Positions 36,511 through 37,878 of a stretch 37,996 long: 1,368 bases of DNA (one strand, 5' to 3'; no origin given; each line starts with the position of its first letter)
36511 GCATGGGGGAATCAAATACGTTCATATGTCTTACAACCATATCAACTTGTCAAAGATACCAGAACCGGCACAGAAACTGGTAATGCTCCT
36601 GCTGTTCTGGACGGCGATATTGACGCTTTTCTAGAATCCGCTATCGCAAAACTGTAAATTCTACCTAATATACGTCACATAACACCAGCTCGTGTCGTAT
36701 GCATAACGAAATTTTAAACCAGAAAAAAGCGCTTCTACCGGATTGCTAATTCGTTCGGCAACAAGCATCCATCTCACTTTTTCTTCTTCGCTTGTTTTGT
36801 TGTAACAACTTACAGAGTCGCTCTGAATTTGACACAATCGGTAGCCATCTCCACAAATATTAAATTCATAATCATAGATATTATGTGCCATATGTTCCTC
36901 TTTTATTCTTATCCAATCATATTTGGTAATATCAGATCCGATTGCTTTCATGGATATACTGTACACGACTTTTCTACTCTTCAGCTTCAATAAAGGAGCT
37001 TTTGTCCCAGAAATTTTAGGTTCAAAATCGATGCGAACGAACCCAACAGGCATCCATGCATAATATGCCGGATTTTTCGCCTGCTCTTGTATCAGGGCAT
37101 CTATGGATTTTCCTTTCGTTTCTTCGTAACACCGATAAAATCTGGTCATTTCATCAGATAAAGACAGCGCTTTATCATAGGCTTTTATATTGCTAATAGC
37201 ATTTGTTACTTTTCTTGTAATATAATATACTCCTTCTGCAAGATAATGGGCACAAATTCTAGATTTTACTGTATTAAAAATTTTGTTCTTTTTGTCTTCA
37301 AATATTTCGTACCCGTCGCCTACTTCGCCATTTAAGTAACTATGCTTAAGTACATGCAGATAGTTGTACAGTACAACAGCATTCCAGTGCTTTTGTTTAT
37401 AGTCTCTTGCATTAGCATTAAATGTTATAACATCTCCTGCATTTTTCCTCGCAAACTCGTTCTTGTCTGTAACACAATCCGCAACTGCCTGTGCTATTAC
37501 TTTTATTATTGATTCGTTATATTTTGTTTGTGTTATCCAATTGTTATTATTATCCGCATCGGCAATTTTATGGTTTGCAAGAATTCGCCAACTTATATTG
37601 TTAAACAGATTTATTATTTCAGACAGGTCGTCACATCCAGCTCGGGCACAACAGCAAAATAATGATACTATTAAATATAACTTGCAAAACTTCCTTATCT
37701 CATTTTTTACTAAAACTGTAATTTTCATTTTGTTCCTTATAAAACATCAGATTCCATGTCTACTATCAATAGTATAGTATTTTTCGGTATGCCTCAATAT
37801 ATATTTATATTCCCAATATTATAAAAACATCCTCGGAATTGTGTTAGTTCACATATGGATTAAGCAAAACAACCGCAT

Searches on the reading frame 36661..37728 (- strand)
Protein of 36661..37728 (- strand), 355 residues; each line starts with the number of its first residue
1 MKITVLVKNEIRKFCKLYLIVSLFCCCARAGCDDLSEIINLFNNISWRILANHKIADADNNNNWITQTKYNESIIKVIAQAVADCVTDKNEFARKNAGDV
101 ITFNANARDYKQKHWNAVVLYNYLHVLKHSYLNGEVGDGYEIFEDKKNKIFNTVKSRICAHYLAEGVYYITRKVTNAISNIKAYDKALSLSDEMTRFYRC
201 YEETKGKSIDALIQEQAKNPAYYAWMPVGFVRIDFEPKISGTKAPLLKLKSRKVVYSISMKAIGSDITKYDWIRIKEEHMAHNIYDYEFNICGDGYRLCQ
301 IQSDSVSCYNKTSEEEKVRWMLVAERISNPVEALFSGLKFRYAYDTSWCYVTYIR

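Call 27: search_protein_families(library=pfam, proteins=[window:36661-37728:-], max_evalue=10)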
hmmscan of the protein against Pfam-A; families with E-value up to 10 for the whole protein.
window:36661-37728:- (355 aa): 1 family
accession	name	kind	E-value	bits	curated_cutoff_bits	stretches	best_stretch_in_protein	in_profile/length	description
PF02258.22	SLT_beta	-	0.0092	16.4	27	1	82-119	2-39/70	Shiga-like toxin beta subunit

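Call 74: search_protein_families(library=phrogs, proteins=[window:36661-37728:-], max_evalue=0.1)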
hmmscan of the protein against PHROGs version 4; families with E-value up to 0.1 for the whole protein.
window:36661-37728:- (355 aa): 1 family
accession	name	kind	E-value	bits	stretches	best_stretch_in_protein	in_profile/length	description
phrog_851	-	moron, auxiliary metabolic gene and host takeover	0.0014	19.7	1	78-120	15-57/89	Shiga toxin subunit B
